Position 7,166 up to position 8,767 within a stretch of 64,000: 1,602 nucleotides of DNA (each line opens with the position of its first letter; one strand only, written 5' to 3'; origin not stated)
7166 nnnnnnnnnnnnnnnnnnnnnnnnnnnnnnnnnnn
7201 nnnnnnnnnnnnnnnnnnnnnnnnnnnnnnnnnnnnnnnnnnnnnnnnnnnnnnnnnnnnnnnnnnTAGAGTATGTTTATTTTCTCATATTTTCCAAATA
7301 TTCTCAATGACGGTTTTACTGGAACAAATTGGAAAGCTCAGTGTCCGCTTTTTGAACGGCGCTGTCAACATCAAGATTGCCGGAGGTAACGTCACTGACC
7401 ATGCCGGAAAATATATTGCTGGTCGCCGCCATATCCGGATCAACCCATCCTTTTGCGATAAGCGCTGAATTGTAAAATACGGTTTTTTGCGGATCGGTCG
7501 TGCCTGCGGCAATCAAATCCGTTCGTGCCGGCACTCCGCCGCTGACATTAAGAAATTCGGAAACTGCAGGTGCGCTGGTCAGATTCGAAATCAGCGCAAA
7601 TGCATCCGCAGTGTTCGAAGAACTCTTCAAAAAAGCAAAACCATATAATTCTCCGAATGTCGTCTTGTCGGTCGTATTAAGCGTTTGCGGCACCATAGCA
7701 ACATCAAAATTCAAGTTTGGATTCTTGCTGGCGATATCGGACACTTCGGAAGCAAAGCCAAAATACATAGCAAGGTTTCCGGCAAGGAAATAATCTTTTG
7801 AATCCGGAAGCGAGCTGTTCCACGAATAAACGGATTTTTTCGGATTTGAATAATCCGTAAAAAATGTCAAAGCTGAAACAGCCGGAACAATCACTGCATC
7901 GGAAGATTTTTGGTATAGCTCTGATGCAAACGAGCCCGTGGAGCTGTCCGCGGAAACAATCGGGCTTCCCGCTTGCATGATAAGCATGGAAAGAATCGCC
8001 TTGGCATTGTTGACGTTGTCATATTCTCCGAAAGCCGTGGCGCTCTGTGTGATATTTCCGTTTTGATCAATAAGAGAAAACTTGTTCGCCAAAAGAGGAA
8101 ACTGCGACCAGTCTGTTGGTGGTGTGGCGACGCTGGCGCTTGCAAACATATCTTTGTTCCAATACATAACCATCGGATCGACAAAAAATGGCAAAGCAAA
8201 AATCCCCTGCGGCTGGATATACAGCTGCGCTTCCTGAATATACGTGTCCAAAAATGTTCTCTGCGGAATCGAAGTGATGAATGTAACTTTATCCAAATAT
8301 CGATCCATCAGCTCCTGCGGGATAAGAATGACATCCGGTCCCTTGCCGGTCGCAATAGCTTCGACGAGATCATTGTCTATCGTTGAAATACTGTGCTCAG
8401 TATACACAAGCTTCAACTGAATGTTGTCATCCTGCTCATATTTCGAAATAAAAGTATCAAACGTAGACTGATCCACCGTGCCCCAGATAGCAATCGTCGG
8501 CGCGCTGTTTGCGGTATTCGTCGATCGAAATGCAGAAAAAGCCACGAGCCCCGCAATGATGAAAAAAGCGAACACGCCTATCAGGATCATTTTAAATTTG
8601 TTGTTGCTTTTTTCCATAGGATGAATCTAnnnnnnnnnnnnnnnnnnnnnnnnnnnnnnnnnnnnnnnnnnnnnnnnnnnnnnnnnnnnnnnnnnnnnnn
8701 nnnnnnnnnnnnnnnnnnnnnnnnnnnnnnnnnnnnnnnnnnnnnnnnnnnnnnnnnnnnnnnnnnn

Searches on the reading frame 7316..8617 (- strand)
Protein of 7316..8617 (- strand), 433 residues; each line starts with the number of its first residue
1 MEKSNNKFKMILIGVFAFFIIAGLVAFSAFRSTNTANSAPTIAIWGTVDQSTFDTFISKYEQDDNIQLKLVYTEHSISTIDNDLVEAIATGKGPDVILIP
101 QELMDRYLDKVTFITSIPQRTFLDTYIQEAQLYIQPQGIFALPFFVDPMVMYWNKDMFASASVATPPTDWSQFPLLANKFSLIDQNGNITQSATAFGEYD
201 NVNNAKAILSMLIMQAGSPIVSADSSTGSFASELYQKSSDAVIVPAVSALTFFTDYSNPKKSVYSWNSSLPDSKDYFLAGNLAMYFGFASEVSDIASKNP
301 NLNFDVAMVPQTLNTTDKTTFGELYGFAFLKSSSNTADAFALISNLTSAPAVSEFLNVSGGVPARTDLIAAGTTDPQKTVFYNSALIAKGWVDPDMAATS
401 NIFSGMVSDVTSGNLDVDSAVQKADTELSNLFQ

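Call 8: search_protein_families(library=pfam, proteins=[window:7316-8617:-], max_evalue=0.001)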
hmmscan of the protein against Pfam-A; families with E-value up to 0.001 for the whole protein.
window:7316-8617:- (433 aa): 2 families
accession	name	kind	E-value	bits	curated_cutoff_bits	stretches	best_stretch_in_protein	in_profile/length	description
PF01547.30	SBP_bac_1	-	5.3e-20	73.1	26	1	49-351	6-305/307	Bacterial extracellular solute-binding protein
PF13416.11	SBP_bac_8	-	8e-19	68.9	27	1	57-370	3-267/279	Bacterial extracellular solute-binding protein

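Call 61: search_protein_families(library=ncbifam, proteins=[window:7316-8617:-], max_evalue=0.01)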
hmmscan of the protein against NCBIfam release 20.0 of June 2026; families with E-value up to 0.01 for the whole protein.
window:7316-8617:- (433 aa): 3 families
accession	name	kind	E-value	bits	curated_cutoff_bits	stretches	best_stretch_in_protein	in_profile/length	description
NF053763.1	ABCarbgalBndGanS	equivalog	2e-06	26.8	700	1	32-174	31-173/420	galactooligosaccharide ABC transporter substrate-binding protein GanS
NF007011.0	PRK09474.1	equivalog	4.1e-06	25.9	291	1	23-426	14-392/396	maltose/maltodextrin ABC transporter substrate-binding protein MalE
NF011620.1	PRK15046.1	equivalog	0.0099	14.7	310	0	312-374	238-300/334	2-aminoethylphosphonate ABC transporter substrate-binding protein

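Call 69: find_homologous_proteins(query=window:7316-8617:-, max_evalue=0.001)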
Query window:7316-8617:- (433 aa): 1311 proteins with E <= 0.001 among 8000 candidates; the best 120 are listed.
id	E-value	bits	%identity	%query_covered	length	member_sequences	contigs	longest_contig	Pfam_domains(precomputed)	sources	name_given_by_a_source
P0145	9.8e-278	939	100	100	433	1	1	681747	PF13416.12,PF01547.31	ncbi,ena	-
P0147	4.0e-214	729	76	100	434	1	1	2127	PF13416.12,PF01547.31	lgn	-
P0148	1.3e-210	718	76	100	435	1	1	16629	PF13416.12,PF01547.31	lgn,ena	-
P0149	2.6e-209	713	75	100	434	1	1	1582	PF13416.12,PF01547.31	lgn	-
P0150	1.5e-208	711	74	100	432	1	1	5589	PF13416.12,PF01547.31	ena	-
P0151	3.3e-208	710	76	100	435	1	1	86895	PF01547.31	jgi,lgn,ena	-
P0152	8.4e-208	708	74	100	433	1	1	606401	PF13416.12,PF01547.31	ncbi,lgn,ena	-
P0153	5.3e-205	699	72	100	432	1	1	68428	PF13416.12,PF01547.31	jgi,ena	-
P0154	2.3e-202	690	73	100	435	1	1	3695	PF13416.12,PF01547.31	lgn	-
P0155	3.0e-184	631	66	99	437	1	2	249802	PF13416.12,PF01547.31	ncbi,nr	ncbi:MAG: extracellular solute-binding protein [Patescibacteria group bacterium]|nr:extracellular so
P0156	2.5e-181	621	66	100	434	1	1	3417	PF13416.12,PF01547.31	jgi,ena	jgi:ABC-type glycerol-3-phosphate transport system substrate-binding protein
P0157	1.4e-173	596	64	100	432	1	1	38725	PF01547.31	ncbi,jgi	jgi:multiple sugar transport system substrate-binding protein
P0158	1.6e-173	595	62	100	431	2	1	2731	PF13416.12,PF01547.31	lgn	-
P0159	1.0e-171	589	61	100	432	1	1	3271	PF13416.12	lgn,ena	-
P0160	1.1e-170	586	61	100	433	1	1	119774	PF13416.12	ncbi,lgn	-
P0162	5.3e-170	584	61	100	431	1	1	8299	PF13416.12,PF01547.31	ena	-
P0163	8.9e-170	583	62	100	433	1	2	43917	PF13416.12,PF01547.31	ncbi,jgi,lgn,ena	ncbi:MAG: ABC transporter substrate-binding protein [Candidatus Paceibacterota bacterium]|jgi:ABC-ty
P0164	1.9e-168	579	61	100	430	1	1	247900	PF13416.12,PF01547.31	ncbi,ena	-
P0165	8.9e-167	573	61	100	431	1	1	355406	PF13416.12,PF01547.31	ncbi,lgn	-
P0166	1.0e-166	573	60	100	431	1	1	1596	PF13416.12,PF01547.31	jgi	-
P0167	2.5e-166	572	60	100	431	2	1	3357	PF13416.12,PF01547.31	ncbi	-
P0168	5.2e-166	571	60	100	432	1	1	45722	PF13416.12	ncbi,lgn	-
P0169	2.2e-165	569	60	100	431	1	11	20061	PF13416.12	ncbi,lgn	-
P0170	5.0e-165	567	60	99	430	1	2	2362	PF13416.12,PF01547.31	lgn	-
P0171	8.6e-165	567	60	100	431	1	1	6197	PF13416.12,PF01547.31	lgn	-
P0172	2.0e-164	565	60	100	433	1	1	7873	PF13416.12,PF01547.31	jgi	jgi:ABC-type glycerol-3-phosphate transport system substrate-binding protein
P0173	7.8e-164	564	61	100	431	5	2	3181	PF13416.12,PF01547.31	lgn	-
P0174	8.5e-164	563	57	100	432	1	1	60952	PF13416.12,PF01547.31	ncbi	-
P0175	1.7e-163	562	59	100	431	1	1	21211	PF13416.12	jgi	jgi:ABC-type glycerol-3-phosphate transport system substrate-binding protein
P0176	2.4e-163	562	61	99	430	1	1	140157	PF13416.12,PF01547.31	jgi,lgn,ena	-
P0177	1.0e-162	560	60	100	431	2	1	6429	PF13416.12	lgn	-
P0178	1.2e-162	560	63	97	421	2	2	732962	PF13416.12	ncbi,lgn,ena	-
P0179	1.7e-162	559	59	100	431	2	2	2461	PF13416.12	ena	-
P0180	1.9e-162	559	59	100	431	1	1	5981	PF13416.12,PF01547.31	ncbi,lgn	-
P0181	2.2e-162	559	57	100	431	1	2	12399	PF13416.12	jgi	-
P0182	2.6e-162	559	61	97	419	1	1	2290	PF13416.12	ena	-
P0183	3.0e-162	558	62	97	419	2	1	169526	PF13416.12,PF01547.31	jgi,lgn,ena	-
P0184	3.1e-162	558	58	100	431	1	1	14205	PF13416.12,PF01547.31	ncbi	ncbi:MAG: extracellular solute-binding protein [bacterium]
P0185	3.2e-162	558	60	100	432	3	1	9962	PF13416.12,PF01547.31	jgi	jgi:ABC-type glycerol-3-phosphate transport system substrate-binding protein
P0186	5.1e-162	558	60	99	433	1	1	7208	PF13416.12,PF01547.31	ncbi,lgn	-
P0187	8.2e-162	557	59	100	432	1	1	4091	PF13416.12,PF01547.31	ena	-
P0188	1.1e-161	556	59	100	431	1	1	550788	PF13416.12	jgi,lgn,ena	-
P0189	1.8e-161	556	59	100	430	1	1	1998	PF13416.12,PF01547.31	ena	-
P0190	6.2e-161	554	58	99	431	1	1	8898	PF13416.12,PF01547.31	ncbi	-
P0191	9.8e-161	553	59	100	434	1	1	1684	PF13416.12,PF01547.31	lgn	-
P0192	1.1e-160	553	60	100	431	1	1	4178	PF13416.12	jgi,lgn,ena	-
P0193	1.7e-160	553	60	99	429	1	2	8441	PF13416.12,PF01547.31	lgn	-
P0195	3.9e-160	551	58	100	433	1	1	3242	PF13416.12,PF01547.31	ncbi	-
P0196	1.8e-159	549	58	100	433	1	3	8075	PF13416.12,PF01547.31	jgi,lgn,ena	-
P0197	3.7e-159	548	58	99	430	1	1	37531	PF13416.12,PF01547.31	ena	-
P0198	4.3e-159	548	60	100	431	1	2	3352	PF13416.12,PF01547.31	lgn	-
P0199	6.7e-159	547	58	100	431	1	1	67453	PF13416.12,PF01547.31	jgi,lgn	jgi:ABC-type glycerol-3-phosphate transport system substrate-binding protein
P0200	1.3e-158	546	58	99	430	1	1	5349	PF13416.12,PF01547.31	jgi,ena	-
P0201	1.9e-158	546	59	100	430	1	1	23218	PF13416.12,PF01547.31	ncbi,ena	-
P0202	2.6e-158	545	58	98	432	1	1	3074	PF13416.12,PF01547.31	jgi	-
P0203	3.4e-158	545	58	100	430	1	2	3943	PF13416.12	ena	-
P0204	3.7e-158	545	58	100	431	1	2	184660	PF13416.12,PF01547.31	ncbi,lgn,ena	-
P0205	4.1e-158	545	58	98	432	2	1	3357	PF13416.12,PF01547.31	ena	-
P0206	5.7e-158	544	58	100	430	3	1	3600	PF13416.12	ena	-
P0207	1.1e-157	543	57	99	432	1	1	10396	PF13416.12,PF01547.31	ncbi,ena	-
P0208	1.5e-157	543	57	100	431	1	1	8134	PF13416.12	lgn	-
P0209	2.6e-157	542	58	100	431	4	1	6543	PF13416.12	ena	-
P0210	3.0e-157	542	58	99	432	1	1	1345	PF13416.12,PF01547.31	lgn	-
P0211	6.7e-157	541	56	100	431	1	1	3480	PF13416.12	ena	-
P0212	6.4e-156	537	56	100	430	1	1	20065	PF13416.12,PF01547.31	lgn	-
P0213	1.4e-155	536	56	98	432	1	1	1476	PF13416.12,PF01547.31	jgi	jgi:multiple sugar transport system substrate-binding protein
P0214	3.9e-155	535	57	100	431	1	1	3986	PF13416.12,PF01547.31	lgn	-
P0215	5.4e-155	534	55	98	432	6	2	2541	PF13416.12,PF01547.31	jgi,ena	-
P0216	2.1e-154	533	58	100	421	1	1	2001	PF13416.12,PF01547.31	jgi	jgi:ABC-type glycerol-3-phosphate transport system substrate-binding protein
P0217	2.6e-153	529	55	99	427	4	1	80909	PF13416.12,PF01547.31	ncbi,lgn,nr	ncbi:MAG: extracellular solute-binding protein [Candidatus Pacebacteria bacterium]|nr:extracellular 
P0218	4.8e-153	528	56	100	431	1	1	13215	PF13416.12,PF01547.31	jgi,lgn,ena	-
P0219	6.4e-153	528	58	97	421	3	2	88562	PF13416.12,PF01547.31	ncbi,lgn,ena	-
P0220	7.0e-153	527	57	100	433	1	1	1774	PF13416.12,PF01547.31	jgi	jgi:ABC-type glycerol-3-phosphate transport system substrate-binding protein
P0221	1.3e-152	527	57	100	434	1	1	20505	PF13416.12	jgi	jgi:ABC-type glycerol-3-phosphate transport system substrate-binding protein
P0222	1.8e-152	526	56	100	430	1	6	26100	PF13416.12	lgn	-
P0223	3.9e-151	522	55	100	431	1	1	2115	PF13416.12,PF01547.31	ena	-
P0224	3.8e-150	518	57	97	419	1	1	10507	PF13416.12,PF01547.31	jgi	jgi:ABC-type glycerol-3-phosphate transport system substrate-binding protein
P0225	5.3e-150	518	55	100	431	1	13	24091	PF13416.12,PF01547.31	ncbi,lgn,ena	-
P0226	1.6e-149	516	55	100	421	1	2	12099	PF13416.12,PF01547.31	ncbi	ncbi:MAG: extracellular solute-binding protein [bacterium]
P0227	7.7e-149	514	55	100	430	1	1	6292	PF13416.12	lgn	-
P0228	2.9e-148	512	54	100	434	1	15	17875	PF13416.12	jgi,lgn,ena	-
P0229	1.3e-147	510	55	100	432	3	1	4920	PF13416.12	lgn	-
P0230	3.7e-147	509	54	99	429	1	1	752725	PF13416.12,PF01547.31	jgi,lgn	jgi:multiple sugar transport system substrate-binding protein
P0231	2.1e-143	496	55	97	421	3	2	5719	PF13416.12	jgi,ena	-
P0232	5.9e-143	495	54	99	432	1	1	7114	PF13416.12,PF01547.31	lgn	-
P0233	1.0e-141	491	52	99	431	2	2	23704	PF13416.12,PF01547.31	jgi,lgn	jgi:multiple sugar transport system substrate-binding protein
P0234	2.2e-141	490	53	99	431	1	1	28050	PF13416.12,PF01547.31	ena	-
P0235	5.5e-141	488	53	99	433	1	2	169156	PF13416.12,PF01547.31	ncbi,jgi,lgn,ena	ncbi:MAG: extracellular solute-binding protein [Candidatus Paceibacterota bacterium]|jgi:ABC-type gl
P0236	3.1e-140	486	54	98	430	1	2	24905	PF13416.12,PF01547.31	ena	-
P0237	6.9e-140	485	55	98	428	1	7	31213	PF13416.12,PF01547.31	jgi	jgi:ABC-type glycerol-3-phosphate transport system substrate-binding protein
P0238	1.2e-139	484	52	99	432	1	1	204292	PF13416.12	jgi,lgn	jgi:multiple sugar transport system substrate-binding protein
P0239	1.2e-139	484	53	98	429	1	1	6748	PF13416.12,PF01547.31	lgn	-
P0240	2.3e-139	483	52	98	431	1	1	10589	PF13416.12,PF01547.31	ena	-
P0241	3.5e-139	482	52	99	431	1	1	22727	PF13416.12,PF01547.31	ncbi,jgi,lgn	-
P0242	5.6e-139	482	52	99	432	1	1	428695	PF13416.12,PF01547.31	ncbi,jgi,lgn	ncbi:MAG: extracellular solute-binding protein [Candidatus Paceibacterota bacterium]|jgi:ABC-type gl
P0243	5.9e-139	482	52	99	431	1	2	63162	PF13416.12,PF01547.31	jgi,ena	-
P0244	2.6e-137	476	51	99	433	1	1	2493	PF13416.12,PF01547.31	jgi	jgi:ABC-type glycerol-3-phosphate transport system substrate-binding protein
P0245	9.0e-137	474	52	99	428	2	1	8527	PF13416.12,PF01547.31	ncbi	-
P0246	1.9e-136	473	78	63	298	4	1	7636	PF13416.12,PF01547.31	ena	-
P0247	3.8e-136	472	51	99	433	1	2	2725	PF13416.12,PF01547.31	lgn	-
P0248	6.7e-136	472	49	99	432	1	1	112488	PF13416.12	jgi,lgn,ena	-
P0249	2.6e-131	456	48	98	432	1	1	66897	PF13416.12,PF01547.31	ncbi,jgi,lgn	ncbi:MAG: extracellular solute-binding protein [Candidatus Paceibacterota bacterium]|jgi:multiple su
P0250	5.8e-131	455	60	80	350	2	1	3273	PF01547.31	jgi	jgi:ABC-type glycerol-3-phosphate transport system substrate-binding protein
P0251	2.1e-129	450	49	98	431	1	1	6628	PF13416.12,PF01547.31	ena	-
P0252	8.6e-129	448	48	99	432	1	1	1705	PF13416.12,PF01547.31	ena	-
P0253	2.5e-128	447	48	99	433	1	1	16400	PF01547.31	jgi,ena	-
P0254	3.1e-128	446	49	95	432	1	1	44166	PF13416.12,PF01547.31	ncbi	-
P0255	8.6e-126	438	52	91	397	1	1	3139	PF13416.12,PF01547.31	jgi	jgi:ABC-type glycerol-3-phosphate transport system substrate-binding protein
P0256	9.6e-125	435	49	94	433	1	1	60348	PF13416.12,PF01547.31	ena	-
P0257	1.4e-119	418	46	99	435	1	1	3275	PF01547.31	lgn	-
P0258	2.6e-119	417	61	72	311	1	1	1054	PF13416.12,PF01547.31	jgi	jgi:ABC-type glycerol-3-phosphate transport system substrate-binding protein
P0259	1.6e-118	414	46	99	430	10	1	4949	PF13416.12,PF01547.31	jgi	-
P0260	2.8e-118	414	46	97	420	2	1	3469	PF13416.12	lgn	-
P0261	3.0e-118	413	47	98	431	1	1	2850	PF13416.12,PF01547.31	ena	-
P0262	7.5e-118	412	46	98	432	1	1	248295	PF13416.12,PF01547.31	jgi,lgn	jgi:ABC-type glycerol-3-phosphate transport system substrate-binding protein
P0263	7.1e-115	402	45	98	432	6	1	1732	PF13416.12,PF01547.31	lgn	-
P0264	1.1e-114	402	45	98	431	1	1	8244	PF13416.12,PF01547.31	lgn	-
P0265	4.2e-114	400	45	98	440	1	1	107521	PF13416.12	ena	-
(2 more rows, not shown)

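Call 71: find_encoding_contigs(protein=P0262, flank=8000, max_places=1)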
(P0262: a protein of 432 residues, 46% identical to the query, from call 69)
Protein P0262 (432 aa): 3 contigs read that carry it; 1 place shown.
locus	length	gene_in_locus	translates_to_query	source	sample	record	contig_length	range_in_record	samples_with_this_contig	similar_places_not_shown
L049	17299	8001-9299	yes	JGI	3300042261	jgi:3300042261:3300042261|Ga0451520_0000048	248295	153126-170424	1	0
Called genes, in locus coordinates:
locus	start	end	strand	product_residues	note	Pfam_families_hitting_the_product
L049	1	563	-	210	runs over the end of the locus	PF10502:Peptidase_S26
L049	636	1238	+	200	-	PF01195:Pept_tRNA_hydro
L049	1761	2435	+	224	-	-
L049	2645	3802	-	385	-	PF00575:S1 (weak), PF21543:CvfB_2nd (faint), PF21710:Spt6_S1 (faint), PF23459:S1_RRP5 (faint), PF24685:OB_RRP5_4th (faint), PF00575:S1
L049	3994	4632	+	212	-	PF13483:Lactamase_B_3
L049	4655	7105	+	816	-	PF00521:DNA_topoisoIV, PF03989:DNA_gyraseA_C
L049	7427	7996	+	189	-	PF13679:Methyltransf_32 (weak), PF01269:Fibrillarin (weak), PF08704:GCD14 (weak), PF01209:Ubie_methyltran, PF13847:Methyltransf_31, PF08241:Methyltransf_11, PF08242:Methyltransf_12, PF13649:Methyltransf_25, +3 more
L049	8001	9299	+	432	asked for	PF01547:SBP_bac_1, PF13416:SBP_bac_8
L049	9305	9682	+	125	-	-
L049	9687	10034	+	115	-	PF04956:TrbC (weak), PF18895:T4SS_pilin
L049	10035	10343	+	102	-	-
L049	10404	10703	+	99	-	-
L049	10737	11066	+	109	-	PF18895:T4SS_pilin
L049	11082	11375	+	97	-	PF18895:T4SS_pilin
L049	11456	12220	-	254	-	-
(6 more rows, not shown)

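Call 72: find_encoding_contigs(protein=P0265, flank=8000, max_places=1)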
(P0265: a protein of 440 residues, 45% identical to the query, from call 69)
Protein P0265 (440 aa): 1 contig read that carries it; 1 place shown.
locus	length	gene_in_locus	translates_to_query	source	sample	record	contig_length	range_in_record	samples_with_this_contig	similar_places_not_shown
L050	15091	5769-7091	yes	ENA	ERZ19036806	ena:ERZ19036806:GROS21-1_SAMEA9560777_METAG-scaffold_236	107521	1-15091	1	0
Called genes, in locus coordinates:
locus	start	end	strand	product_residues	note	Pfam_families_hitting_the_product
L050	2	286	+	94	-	?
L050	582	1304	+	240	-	PF10294:Methyltransf_16 (weak), PF05175:MTS, PF13847:Methyltransf_31, PF06325:PrmA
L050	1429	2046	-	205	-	PF00300:His_Phos_1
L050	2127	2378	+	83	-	PF13376:OmdA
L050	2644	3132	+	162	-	-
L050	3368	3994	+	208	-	-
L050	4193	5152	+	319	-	-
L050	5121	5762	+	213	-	PF01135:PCMT (weak), PF01209:Ubie_methyltran, PF13847:Methyltransf_31, PF08241:Methyltransf_11, PF13649:Methyltransf_25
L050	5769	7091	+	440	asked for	PF13416:SBP_bac_8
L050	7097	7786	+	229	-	-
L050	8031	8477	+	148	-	PF04956:TrbC (weak), PF18895:T4SS_pilin (weak)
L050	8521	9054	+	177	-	PF18895:T4SS_pilin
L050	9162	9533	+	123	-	PF18895:T4SS_pilin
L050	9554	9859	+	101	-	PF18895:T4SS_pilin (weak)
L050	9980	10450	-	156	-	-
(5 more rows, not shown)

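Call 73: find_encoding_contigs(protein=P0230, flank=8000, max_places=1)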
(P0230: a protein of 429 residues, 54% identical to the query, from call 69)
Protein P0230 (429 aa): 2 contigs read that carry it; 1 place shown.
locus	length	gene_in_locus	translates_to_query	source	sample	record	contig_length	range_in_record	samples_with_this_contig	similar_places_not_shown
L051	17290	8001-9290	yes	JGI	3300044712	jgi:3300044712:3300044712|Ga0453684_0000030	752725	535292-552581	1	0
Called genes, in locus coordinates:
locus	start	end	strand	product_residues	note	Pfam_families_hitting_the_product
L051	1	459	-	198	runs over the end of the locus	PF10502:Peptidase_S26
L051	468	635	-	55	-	-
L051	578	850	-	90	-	-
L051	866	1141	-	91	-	-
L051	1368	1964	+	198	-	PF01195:Pept_tRNA_hydro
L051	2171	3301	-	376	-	PF21710:Spt6_S1 (faint), PF21543:CvfB_2nd (faint), PF00575:S1, PF23459:S1_RRP5 (faint), PF00575:S1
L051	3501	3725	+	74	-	-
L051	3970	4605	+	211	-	PF13483:Lactamase_B_3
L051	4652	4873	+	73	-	-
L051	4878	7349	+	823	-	PF00521:DNA_topoisoIV, PF03989:DNA_gyraseA_C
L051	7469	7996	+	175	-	PF01209:Ubie_methyltran, PF13847:Methyltransf_31, PF08241:Methyltransf_11, PF08242:Methyltransf_12, PF13649:Methyltransf_25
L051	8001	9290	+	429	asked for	PF01547:SBP_bac_1, PF13416:SBP_bac_8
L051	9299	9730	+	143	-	PF18895:T4SS_pilin (weak)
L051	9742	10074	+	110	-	PF04956:TrbC (weak), PF18895:T4SS_pilin (weak)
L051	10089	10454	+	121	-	PF18895:T4SS_pilin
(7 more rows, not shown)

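Call 85: search_solved_structures(query=A6, max_evalue=0.001)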
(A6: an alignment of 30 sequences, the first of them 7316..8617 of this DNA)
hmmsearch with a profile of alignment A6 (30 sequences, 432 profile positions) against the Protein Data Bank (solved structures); distinct sequences matched with E-value up to 0.001: 457 (the best 60 are shown).
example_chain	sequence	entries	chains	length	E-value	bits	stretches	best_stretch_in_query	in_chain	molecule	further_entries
8jbg_B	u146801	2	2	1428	5.1e-15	58.4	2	56-188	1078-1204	Neuromedin-K receptor (NK3R-pFastbac1) | NK3R-pFastbac1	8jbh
9vus_A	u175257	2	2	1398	1e-14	57.3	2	58-188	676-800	Soluble cytochrome b562,2-oxoglutarate receptor 1,Soluble cytochrome b562,2-oxoglutarate r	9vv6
4r9f_A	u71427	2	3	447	1.9e-14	56.4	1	15-376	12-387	MBP1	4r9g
4qrz_A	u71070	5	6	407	2e-12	49.8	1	53-187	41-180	ABC-TYPE SUGAR TRANSPORTER | ABC transporter, substrate binding protein (Sugar)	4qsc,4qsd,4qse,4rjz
9p0x_T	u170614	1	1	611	1.7e-10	43.5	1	6-188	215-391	Tissue factor,Maltose/maltodextrin-binding periplasmic protein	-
5ysb_A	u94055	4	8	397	3.1e-10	42.6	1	37-185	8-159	Lin1841 protein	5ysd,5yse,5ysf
1eu8_A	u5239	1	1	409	6.9e-10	41.5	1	72-189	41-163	TREHALOSE/MALTOSE BINDING PROTEIN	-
5ci5_A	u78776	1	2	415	1.8e-09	40.1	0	246-431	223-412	Extracellular solute-binding protein family 1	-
5z0r_A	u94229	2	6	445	3.7e-08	35.8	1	59-188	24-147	Extracellular solute-binding protein family 1,viral genome protein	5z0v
5u2p_A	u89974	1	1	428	5.3e-08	35.2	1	275-370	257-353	Sugar ABC transporter substrate-binding protein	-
3eht_A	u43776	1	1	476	5.3e-08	35.2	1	59-188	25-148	FUSION PROTEIN OF CRFR1 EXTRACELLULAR DOMAIN AND MBP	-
2xd2_A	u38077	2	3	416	9.6e-08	34.4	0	297-430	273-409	MALTOSE/MALTODEXTRIN-BINDING PROTEIN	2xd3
4gli_A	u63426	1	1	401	1e-07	34.3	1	59-188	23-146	Maltose-binding periplasmic protein, Survival motor neuron protein chimera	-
8tnp_C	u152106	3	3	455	1.4e-07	33.9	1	56-188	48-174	Maltose/maltodextrin-binding periplasmic protein,SD40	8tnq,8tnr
5az7_A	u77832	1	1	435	1.4e-07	33.8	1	59-188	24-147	Maltose-binding periplasmic protein,Mitochondrial import receptor subunit TOM20 homolog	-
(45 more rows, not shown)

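Call 90: predict_structure(alignment_id=A6)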
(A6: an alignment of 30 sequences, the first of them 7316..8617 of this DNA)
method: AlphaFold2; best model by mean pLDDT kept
length: 433 residues; sequences in the alignment: 30
mean_pLDDT: 84.4   pTM: 0.81
mean pLDDT of the five models: 84.4, 74.1, 72.0, 71.4, 60.0
residues with pLDDT >= 90: 202; 70-90: 180; 50-70: 36; < 50: 15
segments of 3 or more residues with pLDDT < 50: 30-37
pLDDT, mean of each block of 10 residues (from residue 1): 58 77 64 50 95 95 91 91 85 91 81 92 93 89 96 93 89 80 75 75 86 87 68 86 87 67 50 83 92 90 92 78 94 91 94 91 94 91 92 84 90 89 94 83
secondary structure, 60 per line:
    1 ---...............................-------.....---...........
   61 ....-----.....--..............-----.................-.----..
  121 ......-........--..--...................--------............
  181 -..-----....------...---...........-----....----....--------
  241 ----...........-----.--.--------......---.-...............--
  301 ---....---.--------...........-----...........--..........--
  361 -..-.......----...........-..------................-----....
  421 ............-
elements in order: H4-34 E42-46 H50-64 E70-74 H77-90 E96-100 H101-110 H119-125 H128-133 E142-154 H155-160 H170-180 E189-192 H205-215 E221-224 E229-232 H245-255 H273-278 E284-288 H289-298 E304-307 E320-330 H336-346 H349-358 H366-371 H376-386 H396-411 H417-432
